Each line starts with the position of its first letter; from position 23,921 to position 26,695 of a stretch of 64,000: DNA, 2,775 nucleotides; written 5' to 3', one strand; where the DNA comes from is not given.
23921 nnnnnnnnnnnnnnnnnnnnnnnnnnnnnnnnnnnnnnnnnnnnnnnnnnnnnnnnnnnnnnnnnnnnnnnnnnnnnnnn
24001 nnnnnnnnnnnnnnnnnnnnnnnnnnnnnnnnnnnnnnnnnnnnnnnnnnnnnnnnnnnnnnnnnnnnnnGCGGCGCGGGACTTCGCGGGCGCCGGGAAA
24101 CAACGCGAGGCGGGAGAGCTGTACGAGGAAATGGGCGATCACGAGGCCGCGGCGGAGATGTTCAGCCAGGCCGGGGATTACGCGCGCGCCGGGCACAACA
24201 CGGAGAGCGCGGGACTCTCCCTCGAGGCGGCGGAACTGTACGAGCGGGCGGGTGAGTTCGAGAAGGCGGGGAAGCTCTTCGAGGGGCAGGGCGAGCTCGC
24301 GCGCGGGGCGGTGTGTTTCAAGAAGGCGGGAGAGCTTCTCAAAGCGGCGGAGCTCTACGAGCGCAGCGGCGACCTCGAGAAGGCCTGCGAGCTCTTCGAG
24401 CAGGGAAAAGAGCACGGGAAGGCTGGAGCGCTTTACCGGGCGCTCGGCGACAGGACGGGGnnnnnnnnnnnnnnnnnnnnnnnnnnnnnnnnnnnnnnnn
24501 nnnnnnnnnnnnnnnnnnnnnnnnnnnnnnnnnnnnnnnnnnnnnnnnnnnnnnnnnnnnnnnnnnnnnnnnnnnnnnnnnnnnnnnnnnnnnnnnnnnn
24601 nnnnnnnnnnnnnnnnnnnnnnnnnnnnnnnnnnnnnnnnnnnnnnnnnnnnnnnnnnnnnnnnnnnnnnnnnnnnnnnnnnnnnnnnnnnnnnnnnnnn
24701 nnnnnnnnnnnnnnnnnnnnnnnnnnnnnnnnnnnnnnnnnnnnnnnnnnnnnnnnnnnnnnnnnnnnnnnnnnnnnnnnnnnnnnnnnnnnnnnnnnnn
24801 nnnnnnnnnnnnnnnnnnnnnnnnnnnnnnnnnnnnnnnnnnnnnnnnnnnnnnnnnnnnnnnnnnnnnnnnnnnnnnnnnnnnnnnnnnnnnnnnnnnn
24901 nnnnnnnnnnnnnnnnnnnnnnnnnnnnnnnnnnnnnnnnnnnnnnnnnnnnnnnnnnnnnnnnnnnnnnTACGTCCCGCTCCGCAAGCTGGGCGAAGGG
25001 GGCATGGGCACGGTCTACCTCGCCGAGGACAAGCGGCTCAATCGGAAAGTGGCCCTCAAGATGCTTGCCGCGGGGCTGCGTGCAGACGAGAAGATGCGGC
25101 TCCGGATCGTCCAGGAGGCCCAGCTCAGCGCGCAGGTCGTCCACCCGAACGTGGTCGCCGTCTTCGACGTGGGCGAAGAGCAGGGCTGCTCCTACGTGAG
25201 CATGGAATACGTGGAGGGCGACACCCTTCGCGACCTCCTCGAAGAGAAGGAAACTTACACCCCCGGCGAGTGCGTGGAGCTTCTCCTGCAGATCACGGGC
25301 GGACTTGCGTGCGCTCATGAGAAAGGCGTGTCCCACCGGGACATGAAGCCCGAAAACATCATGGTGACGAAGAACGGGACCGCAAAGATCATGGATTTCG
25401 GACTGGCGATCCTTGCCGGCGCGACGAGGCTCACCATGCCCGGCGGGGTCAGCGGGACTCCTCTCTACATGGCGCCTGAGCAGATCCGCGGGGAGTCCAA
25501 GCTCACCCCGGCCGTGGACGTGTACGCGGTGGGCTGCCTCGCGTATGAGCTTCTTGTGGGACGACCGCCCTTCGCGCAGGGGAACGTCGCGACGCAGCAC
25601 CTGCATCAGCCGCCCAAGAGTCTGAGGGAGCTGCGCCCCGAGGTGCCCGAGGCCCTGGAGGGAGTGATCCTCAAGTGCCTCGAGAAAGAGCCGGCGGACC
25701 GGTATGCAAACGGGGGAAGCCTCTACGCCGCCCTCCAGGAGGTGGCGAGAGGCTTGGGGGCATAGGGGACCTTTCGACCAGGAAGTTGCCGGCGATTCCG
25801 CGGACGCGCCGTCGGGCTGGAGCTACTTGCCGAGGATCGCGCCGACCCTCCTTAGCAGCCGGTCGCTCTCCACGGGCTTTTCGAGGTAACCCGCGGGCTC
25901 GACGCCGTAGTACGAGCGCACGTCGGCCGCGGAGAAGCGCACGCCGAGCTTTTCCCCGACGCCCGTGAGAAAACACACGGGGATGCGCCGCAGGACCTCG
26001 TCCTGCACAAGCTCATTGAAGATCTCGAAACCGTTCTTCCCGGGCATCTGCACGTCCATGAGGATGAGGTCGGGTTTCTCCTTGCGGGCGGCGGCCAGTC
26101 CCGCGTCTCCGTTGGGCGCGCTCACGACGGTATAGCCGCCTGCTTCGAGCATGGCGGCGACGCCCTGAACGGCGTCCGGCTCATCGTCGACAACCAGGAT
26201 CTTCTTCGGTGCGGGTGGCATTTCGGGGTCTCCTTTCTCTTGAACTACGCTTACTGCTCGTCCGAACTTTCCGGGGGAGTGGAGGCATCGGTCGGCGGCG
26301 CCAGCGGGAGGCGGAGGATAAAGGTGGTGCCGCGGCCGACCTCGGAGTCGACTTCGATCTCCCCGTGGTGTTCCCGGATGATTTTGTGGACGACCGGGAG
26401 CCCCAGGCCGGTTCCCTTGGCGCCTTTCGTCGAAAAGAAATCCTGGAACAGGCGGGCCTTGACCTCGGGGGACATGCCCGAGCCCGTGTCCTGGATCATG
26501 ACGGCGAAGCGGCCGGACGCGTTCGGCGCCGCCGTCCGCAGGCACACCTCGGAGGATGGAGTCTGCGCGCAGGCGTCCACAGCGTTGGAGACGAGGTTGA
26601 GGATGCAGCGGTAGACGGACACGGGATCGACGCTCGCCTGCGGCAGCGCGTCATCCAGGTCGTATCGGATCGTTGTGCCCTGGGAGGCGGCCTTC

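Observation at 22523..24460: Two long arrays of strictly 13-residue helical repeats (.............) flanking a beta-propeller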

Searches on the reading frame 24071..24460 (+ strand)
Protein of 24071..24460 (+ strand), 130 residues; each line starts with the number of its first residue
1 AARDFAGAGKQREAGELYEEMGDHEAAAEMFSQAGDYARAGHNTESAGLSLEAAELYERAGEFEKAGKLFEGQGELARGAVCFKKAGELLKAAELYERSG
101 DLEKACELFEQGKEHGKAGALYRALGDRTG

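Call 26: search_solved_structures(query=window:24071-24460:+, max_evalue=1, show_alignments=4)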
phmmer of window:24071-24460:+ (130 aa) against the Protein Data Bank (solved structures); distinct sequences matched with E-value up to 1: 38.
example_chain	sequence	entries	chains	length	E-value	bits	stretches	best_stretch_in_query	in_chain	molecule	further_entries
4wsl_A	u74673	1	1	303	1.1e-08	38.7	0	60-117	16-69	Pentatricopeptide repeat protein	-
5orq_A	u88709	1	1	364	2.6e-07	34.3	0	98-117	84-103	cPPR-Telo1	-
8bda_I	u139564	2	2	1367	3.7e-07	33.8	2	7-108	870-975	Intraflagellar transport protein 144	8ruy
5orm_A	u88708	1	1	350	5.6e-07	33.2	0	97-116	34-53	cPPR-Telo1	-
4pjr_A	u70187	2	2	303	1.4e-06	31.9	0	96-116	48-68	Pentatricopeptide repeat protein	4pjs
4wn4_A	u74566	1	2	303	1.6e-06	31.7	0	61-116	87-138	Pentatricopeptide repeat protein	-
4pjq_A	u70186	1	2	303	2.6e-06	31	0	98-116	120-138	Pentatricopeptide repeat protein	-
8hme_E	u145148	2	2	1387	3.2e-06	30.7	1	64-122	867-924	WD40 repeat protein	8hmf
6een_D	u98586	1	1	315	6.2e-06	29.8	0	98-118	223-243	Designer Pentatricopeptide Protein dPPR10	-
7obi_A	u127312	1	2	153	9.5e-05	26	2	13-114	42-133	CTPR-rv4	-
6een_C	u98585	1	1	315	0.00016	25.2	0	97-116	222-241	Designer Pentatricopeptide Protein dPPR10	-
9gzg_A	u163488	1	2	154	0.00028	24.5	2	9-115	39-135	Engineered CTPR protein with glutamic acids for conductivity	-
6een_B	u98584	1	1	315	0.00029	24.4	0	98-117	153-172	Designer Pentatricopeptide Protein dPPR10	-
6een_A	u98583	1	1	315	0.00059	23.4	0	98-117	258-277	Designer Pentatricopeptide Protein dPPR10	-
8f5o_E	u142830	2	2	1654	0.0033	21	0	45-126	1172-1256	WD_REPEATS_REGION domain-containing protein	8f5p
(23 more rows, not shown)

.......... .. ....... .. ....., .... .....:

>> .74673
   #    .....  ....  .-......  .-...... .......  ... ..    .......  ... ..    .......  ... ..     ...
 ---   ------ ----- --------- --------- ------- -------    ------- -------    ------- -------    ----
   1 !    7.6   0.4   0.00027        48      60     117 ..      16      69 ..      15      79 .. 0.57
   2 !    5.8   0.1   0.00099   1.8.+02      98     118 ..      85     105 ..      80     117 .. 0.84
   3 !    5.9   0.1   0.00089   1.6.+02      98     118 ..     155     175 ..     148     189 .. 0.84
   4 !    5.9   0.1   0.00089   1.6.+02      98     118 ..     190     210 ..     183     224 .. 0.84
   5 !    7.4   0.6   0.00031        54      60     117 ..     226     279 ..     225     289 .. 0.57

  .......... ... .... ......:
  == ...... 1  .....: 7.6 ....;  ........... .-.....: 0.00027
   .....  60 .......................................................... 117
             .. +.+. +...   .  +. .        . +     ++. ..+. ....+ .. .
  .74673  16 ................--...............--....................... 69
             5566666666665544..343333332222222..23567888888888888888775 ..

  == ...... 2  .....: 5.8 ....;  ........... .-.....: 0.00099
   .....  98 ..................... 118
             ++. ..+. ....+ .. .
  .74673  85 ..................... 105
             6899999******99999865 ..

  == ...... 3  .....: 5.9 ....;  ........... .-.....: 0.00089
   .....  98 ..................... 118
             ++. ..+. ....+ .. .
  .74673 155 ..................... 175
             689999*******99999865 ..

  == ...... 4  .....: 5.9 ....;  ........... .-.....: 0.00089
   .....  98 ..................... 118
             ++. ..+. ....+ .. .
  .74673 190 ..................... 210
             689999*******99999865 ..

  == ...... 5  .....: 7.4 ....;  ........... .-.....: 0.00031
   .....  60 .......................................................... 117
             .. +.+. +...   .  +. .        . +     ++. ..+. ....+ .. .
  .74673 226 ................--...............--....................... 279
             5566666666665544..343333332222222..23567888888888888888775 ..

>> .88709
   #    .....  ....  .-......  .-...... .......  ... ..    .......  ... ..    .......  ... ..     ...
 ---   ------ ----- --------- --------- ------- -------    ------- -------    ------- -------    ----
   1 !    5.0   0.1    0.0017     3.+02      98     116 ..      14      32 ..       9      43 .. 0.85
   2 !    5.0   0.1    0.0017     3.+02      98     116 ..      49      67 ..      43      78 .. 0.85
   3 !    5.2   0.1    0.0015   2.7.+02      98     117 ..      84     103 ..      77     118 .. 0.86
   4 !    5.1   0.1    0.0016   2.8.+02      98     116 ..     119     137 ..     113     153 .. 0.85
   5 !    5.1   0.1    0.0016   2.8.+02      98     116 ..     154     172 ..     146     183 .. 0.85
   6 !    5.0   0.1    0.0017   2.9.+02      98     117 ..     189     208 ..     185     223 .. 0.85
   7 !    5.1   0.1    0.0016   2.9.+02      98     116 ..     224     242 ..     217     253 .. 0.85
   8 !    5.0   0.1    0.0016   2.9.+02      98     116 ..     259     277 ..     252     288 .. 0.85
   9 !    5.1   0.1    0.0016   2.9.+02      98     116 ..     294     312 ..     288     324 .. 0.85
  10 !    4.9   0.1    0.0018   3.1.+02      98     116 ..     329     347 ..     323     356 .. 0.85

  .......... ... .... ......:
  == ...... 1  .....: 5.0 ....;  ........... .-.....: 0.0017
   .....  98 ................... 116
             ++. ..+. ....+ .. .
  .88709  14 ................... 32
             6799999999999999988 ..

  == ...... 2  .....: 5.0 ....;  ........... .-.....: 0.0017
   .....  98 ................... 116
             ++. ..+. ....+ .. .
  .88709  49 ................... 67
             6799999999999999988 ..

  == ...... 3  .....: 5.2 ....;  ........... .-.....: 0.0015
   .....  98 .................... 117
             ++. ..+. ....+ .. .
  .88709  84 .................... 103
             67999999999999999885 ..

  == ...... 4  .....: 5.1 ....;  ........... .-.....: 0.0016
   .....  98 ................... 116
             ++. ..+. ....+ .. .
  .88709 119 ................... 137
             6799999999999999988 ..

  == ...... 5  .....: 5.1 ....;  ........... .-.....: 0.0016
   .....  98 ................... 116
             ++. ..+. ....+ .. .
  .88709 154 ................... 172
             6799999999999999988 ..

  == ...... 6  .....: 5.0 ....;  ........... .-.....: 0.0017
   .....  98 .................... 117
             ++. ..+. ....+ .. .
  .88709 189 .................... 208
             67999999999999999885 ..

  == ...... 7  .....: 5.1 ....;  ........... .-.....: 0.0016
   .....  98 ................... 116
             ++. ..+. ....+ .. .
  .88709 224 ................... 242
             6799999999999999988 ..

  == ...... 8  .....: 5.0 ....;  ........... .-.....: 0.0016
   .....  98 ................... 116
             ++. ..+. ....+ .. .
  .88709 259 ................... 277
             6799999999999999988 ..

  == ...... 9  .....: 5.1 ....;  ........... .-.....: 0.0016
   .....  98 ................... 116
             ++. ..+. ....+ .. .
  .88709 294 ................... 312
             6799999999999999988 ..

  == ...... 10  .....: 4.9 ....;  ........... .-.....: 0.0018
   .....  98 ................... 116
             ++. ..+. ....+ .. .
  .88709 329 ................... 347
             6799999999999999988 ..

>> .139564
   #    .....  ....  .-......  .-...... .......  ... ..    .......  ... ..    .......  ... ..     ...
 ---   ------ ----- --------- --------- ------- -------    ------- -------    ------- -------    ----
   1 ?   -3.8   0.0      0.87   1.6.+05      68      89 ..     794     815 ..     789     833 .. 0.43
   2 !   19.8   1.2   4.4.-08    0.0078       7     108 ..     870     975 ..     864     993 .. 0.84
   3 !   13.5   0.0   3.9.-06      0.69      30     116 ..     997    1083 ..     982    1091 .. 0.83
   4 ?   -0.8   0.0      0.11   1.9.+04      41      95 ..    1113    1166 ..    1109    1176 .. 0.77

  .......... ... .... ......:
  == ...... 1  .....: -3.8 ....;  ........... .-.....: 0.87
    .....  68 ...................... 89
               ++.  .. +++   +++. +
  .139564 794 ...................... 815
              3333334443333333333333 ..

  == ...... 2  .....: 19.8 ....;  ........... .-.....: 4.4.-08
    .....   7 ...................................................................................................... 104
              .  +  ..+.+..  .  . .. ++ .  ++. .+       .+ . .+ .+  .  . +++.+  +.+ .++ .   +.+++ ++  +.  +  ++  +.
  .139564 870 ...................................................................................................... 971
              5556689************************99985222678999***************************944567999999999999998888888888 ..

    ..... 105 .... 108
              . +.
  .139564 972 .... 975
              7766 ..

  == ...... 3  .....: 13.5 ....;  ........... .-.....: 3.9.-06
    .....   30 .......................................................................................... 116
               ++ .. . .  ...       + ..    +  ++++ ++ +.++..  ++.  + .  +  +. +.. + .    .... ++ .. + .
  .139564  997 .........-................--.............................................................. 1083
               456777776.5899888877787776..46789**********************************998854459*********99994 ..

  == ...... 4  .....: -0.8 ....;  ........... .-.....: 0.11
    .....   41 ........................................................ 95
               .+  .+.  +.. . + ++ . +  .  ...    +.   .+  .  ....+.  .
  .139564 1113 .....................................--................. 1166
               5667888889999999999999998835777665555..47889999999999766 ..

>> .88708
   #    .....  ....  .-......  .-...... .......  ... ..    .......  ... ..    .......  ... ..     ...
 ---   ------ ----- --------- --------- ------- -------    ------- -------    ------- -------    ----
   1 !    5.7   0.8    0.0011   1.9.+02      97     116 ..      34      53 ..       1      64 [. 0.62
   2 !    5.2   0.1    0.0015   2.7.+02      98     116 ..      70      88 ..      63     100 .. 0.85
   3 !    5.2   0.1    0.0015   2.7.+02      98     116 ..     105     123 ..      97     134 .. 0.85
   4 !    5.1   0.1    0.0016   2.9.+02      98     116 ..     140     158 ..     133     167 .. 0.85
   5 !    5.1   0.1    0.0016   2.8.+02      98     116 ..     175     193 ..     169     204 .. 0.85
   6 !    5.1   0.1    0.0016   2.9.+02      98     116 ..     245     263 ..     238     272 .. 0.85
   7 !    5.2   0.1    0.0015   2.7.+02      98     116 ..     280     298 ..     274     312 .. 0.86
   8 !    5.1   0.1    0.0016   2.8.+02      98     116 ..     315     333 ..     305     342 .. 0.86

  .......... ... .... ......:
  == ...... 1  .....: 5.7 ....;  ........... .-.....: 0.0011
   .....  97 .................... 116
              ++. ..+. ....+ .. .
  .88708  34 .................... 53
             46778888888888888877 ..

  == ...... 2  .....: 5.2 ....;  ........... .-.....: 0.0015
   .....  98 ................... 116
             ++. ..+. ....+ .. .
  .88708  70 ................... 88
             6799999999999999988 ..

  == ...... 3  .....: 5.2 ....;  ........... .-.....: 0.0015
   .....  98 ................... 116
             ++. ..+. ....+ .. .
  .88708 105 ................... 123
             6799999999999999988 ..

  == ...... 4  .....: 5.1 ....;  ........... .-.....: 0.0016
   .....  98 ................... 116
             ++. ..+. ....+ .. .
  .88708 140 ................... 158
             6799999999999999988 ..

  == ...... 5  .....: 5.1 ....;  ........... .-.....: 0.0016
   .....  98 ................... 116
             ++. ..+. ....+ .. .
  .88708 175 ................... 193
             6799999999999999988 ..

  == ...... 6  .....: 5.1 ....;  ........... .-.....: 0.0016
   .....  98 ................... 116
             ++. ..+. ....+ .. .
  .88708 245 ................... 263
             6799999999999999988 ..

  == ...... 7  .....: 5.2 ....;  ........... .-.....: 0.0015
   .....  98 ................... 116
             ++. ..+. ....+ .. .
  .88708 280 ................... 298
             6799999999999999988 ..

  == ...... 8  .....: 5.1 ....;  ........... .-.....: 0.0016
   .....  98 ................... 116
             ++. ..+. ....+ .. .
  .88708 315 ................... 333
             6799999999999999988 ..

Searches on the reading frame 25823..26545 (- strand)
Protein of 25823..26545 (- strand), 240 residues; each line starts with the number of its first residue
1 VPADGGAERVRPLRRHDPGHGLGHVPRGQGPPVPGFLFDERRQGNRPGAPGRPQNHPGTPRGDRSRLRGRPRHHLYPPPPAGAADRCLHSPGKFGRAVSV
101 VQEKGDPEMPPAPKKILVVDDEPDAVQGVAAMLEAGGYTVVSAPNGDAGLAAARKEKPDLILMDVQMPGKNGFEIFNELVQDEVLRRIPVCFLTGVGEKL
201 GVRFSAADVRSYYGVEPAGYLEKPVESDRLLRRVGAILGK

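Call 17: search_protein_families(library=pfam, proteins=[window:25823-26545:-], max_evalue=0.001)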
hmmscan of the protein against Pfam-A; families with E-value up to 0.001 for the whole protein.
window:25823-26545:- (240 aa): 1 family
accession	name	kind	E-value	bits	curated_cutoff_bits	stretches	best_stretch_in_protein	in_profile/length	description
PF00072.30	Response_reg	-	3.3e-21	76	30.2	1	116-234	1-110/111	Response regulator receiver domain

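Call 52: search_protein_families(library=ncbifam, proteins=[window:25823-26545:-], max_evalue=0.00001)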
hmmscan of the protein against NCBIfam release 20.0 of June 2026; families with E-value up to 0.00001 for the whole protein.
window:25823-26545:- (240 aa): 71 families (the best 25 are shown)
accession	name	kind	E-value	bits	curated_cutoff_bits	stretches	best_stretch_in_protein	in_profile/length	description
NF045717.1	DVU0259_DivK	exception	7.5e-19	68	160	1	113-207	2-97/117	DVU0259 family response regulator domain-containing protein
NF007135.0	PRK09581.1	equivalog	5.3e-16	58.5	474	1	115-234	4-116/457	PleD family two-component system response regulator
TIGR02154.1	PhoB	equivalog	6.2e-15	55.1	296.2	1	114-238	3-120/226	phosphate regulon transcriptional regulator PhoB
NF051870.1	NAssimRespRegNtrX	equivalog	2.4e-13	49.8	600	1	115-234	3-115/452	nitrogen assimilation response regulator NtrX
NF045944.1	ResRegRpaBCyano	equivalog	2.7e-13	49.8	330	1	117-238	1-112/229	response regulator transcription factor RpaB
NF040689.1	MtrAB_MtrA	equivalog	5e-13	48.9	300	1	116-238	1-113/219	MtrAB system response regulator MtrA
NF053854.1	RespRegPhoBBctds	equivalog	1.3e-12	47.6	270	1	116-238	1-115/225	two-component system response regulator PhoB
NF007935.0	PRK10651.1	equivalog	1.4e-12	47.3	250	1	113-233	6-119/216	two-component system response regulator NarL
NF047793.1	ResRegPgtA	equivalog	2.3e-12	46.5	650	1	114-238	6-121/414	two-component system response regulator PgtA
NF008296.0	PRK11083.1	equivalog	6.5e-12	45.3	273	1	114-199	4-86/228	two-component system response regulator CreB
NF051850.1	RespRegRprY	equivalog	7.4e-12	45.2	370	1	115-238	6-120/234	response regulator transcription factor RprY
TIGR01387.1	cztR_silR_copR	subfamily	1e-11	44.9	279.2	1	116-238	1-114/218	heavy metal response regulator transcription factor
NF040534.1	resp_reg_YycF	equivalog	1.1e-11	44.5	340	1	114-196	1-80/231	response regulator YycF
NF045505.1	RR_RssB_Pseudo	equivalog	1.4e-11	44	700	1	114-227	6-110/394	two-component system response regulator RssB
NF008199.0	PRK10955.1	equivalog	1.9e-11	44.3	341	1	114-238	2-115/232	envelope stress response regulator transcription factor CpxR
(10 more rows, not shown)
